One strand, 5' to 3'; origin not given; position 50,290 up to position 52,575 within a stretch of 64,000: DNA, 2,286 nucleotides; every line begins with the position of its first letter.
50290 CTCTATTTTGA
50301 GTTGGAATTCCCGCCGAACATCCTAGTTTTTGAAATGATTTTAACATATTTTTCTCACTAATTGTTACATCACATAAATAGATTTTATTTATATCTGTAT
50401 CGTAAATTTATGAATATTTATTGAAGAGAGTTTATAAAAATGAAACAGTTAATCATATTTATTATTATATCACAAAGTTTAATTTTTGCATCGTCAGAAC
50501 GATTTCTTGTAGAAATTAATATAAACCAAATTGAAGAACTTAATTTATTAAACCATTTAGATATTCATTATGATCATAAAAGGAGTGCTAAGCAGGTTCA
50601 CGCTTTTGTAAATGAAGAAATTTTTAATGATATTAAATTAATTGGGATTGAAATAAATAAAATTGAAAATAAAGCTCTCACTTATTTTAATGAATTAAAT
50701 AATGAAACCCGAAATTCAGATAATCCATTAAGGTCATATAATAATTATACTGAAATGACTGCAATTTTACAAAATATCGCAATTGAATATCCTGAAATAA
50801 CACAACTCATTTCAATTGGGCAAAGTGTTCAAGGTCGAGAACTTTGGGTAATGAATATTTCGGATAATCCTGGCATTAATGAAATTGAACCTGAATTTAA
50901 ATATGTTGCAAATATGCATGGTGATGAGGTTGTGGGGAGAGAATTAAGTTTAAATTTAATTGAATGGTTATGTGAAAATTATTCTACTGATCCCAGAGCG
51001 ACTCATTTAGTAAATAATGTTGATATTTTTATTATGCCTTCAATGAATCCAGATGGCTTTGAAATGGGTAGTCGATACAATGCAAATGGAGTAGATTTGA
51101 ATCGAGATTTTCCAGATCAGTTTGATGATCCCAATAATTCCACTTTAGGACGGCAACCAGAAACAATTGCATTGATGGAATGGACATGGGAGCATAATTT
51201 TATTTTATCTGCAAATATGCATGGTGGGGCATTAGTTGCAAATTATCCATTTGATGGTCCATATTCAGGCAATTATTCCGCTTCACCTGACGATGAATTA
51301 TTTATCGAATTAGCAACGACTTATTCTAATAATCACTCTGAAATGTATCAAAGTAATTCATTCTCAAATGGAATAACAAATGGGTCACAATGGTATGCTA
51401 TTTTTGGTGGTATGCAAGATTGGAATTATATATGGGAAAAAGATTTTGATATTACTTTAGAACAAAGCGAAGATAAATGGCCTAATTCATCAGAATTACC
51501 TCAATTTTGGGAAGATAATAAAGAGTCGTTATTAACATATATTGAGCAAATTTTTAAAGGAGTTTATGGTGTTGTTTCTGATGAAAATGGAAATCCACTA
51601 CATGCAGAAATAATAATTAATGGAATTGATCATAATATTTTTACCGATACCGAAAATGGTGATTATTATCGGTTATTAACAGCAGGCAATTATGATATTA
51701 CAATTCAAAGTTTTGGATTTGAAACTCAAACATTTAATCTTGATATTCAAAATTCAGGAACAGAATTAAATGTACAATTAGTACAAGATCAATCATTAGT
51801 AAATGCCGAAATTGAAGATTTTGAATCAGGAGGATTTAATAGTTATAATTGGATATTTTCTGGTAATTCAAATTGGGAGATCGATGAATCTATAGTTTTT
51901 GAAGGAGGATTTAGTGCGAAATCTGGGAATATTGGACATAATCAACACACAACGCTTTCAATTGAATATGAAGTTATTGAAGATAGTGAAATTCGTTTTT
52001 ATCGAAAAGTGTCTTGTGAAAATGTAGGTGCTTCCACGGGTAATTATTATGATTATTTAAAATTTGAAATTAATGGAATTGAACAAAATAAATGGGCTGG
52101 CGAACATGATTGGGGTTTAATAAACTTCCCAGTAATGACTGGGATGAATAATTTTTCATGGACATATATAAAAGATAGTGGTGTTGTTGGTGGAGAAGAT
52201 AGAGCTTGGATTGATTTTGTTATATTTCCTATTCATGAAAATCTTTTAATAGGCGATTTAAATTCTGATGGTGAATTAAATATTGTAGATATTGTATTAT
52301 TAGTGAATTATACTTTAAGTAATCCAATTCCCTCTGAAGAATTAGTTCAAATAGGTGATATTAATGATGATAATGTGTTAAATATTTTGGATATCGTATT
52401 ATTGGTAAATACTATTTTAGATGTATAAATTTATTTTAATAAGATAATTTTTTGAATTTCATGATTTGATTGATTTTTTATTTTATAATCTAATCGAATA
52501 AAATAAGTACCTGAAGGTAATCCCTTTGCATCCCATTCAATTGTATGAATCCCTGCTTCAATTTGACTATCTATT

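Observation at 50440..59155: Three secreted proteins share a C-terminal dockerin-like double EF-hand module, two of them peptidases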

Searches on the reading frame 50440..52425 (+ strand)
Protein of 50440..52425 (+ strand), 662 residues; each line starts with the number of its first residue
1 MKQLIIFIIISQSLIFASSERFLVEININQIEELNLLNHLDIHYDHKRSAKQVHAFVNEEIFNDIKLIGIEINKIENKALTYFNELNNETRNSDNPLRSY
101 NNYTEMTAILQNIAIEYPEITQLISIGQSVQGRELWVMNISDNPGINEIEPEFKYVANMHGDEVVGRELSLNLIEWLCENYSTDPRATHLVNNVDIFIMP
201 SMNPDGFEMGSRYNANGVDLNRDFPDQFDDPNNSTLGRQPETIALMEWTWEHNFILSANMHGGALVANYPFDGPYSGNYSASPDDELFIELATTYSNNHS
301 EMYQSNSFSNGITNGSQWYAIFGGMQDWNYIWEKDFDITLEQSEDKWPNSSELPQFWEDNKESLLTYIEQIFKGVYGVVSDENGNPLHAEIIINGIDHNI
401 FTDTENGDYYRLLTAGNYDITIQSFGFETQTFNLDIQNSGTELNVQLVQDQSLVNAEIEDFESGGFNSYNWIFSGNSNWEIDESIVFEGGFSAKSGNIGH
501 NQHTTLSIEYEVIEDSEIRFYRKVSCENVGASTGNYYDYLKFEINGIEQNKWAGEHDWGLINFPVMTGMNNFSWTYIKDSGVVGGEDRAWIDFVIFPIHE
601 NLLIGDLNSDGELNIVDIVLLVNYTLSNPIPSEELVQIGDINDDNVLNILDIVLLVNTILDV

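Call 3: search_protein_families(library=pfam, proteins=[window:50440-52425:+], max_evalue=0.1)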
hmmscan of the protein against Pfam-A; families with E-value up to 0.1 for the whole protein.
window:50440-52425:+ (662 aa): 6 families
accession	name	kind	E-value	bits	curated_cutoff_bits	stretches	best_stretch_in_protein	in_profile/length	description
PF00246.29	Peptidase_M14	-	8e-70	236.1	21.6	1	106-363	1-286/286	Zinc carboxypeptidase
PF13620.12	CarboxypepD_reg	-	4.4e-08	33.8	32.3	1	375-447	2-81/82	Carboxypeptidase regulatory-like domain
PF00404.24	Dockerin_1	-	1e-06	29.3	22.9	1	605-660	2-57/57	Dockerin type I domain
PF13715.12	CarbopepD_reg_2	-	1.4e-06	28.7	32.2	1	376-453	2-82/88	CarboxypepD_reg-like domain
PF24827.1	AstE_AspA_cat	-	2e-06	27.9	25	1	156-233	8-74/192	Succinylglutamate desuccinylase/Aspartoacylase catalytic domain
PF10994.13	DUF2817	-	7.3e-05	22.8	23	1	188-238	82-133/341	Protein of unknown function (DUF2817)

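Call 7: find_encoding_contigs(protein=window:50440-52425:+, flank=10000, max_places=6)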
Protein window:50440-52425:+ (662 aa): 12 contigs read that carry it; 4 places shown.
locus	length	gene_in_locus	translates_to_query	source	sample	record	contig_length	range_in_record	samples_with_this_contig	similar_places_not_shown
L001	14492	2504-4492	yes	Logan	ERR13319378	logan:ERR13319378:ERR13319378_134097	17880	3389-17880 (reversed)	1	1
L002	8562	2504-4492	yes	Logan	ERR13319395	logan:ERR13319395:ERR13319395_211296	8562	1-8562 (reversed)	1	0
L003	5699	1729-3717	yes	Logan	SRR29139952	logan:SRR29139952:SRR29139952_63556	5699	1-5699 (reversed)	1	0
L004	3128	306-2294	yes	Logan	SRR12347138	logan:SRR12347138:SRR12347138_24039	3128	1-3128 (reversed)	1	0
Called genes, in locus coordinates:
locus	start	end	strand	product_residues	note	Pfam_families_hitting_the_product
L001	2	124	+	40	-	?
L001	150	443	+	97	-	-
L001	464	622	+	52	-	-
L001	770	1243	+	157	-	-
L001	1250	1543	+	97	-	-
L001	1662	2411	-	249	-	PF23023:Anti-Pycsar_Apyc1, PF00753:Lactamase_B, PF12706:Lactamase_B_2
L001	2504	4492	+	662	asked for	PF00246:Peptidase_M14, PF24827:AstE_AspA_cat (weak), PF13620:CarboxypepD_reg (weak), PF13715:CarbopepD_reg_2 (weak), PF00404:Dockerin_1 (weak)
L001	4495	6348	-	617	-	PF18962:Por_Secre_tail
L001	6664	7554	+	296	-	PF00669:Flagellin_N, PF00700:Flagellin_C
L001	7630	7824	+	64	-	PF12728:HTH_17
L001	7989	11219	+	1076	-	PF05547:Peptidase_M6, PF13570:Beta-prop_ACSF4, PF13517:FG-GAP_3, PF14783:BBS2_Mid (faint), PF25292:Beta-prop_CGLA (faint), PF13570:Beta-prop_ACSF4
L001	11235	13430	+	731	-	PF00403:HMA, PF00122:E1-E2_ATPase, PF00702:Hydrolase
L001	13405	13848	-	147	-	PF00075:RNase_H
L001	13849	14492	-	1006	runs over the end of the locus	PF00072:Response_reg (weak), PF01326:PPDK_N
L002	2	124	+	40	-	?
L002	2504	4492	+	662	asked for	PF00246:Peptidase_M14, PF24827:AstE_AspA_cat (weak), PF13620:CarboxypepD_reg (weak), PF13715:CarbopepD_reg_2 (weak), PF00404:Dockerin_1 (weak)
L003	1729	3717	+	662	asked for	PF00246:Peptidase_M14, PF24827:AstE_AspA_cat (weak), PF13620:CarboxypepD_reg (weak), PF13715:CarbopepD_reg_2 (weak), PF00404:Dockerin_1 (weak)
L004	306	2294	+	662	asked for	PF00246:Peptidase_M14, PF24827:AstE_AspA_cat (weak), PF13620:CarboxypepD_reg (weak), PF13715:CarbopepD_reg_2 (weak), PF00404:Dockerin_1 (weak)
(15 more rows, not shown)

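Call 10: find_related_loci(query=window:50440-52425:+, collection=genome_contigs, flank=10000)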
Query window:50440-52425:+ (662 aa) in genome_contigs; peptide patterns used: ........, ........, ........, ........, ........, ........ (x = any residue, [..] = any of these).
31 stretches matched a pattern; 8 encode a relative of the query (tblastn E <= 1e-3); 8 distinct loci.
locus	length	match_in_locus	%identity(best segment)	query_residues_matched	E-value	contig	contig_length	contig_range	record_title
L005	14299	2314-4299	93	1-662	0e+0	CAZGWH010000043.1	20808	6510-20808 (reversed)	MAG TPA_asm: uncultured bacterium isolate SRP200020_co5_28 genome assembly, contig: NODE_3943_length_20808_cov_18.824555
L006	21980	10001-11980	68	1-660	0e+0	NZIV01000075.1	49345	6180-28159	MAG: Candidatus Neomarinimicrobiota bacterium isolate MED589 94632, whole genome shotgun sequence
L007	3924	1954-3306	48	1-453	7e-143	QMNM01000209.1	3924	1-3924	MAG: Candidatus Cloacimonadota bacterium isolate B8_G9 B8_Guay9_scaffold_50611, whole genome shotgun sequence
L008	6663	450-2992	48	97-448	1e-106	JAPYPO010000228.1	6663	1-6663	MAG: Candidatus Hydrogenedentota bacterium isolate PW10.concoct.19 PW10_12537_length_6663_cov_7.492433, whole genome sho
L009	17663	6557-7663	39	71-433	3e-76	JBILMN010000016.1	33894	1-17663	MAG: Oligoflexales bacterium isolate ME2017-08-24_3300042518_group7_bin6 Rohwer_bin1145_scaffold_505_c1, whole genome sh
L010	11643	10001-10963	42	71-384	5e-75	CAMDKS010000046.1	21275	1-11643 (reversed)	MAG: Bdellovibrio sp. ZAP7 isolate MsH-30jul19-160 genome assembly, contig: MsH-30jul19-C4762, whole genome shotgun sequ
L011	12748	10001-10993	40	57-384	3e-71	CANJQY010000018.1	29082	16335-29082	MAG: Oligoflexales bacterium isolate RH-23may17-54 genome assembly, contig: RH-23may17-C11361, whole genome shotgun sequ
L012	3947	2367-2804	38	99-228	7e-24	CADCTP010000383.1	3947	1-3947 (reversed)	MAG: uncultured Corynebacteriales bacterium isolate AVDCRST_MAG41 genome assembly, contig: NODE6960, whole genome shotgu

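Call 93: search_protein_families(library=ncbifam, proteins=[window:50440-52425:+], max_evalue=0.01)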
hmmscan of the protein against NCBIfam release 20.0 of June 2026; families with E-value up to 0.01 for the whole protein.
window:50440-52425:+ (662 aa): 2 families
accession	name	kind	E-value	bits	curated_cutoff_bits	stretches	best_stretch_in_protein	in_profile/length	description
NF007897.0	PRK10602.1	equivalog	5.7e-07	28.8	157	1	198-227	75-104/237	murein tripeptide amidase MpaA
NF052223.1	ActylOrnDeactShew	equivalog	0.00029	20.1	400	1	147-226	60-130/269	N-acetyl-ornithine deacetylase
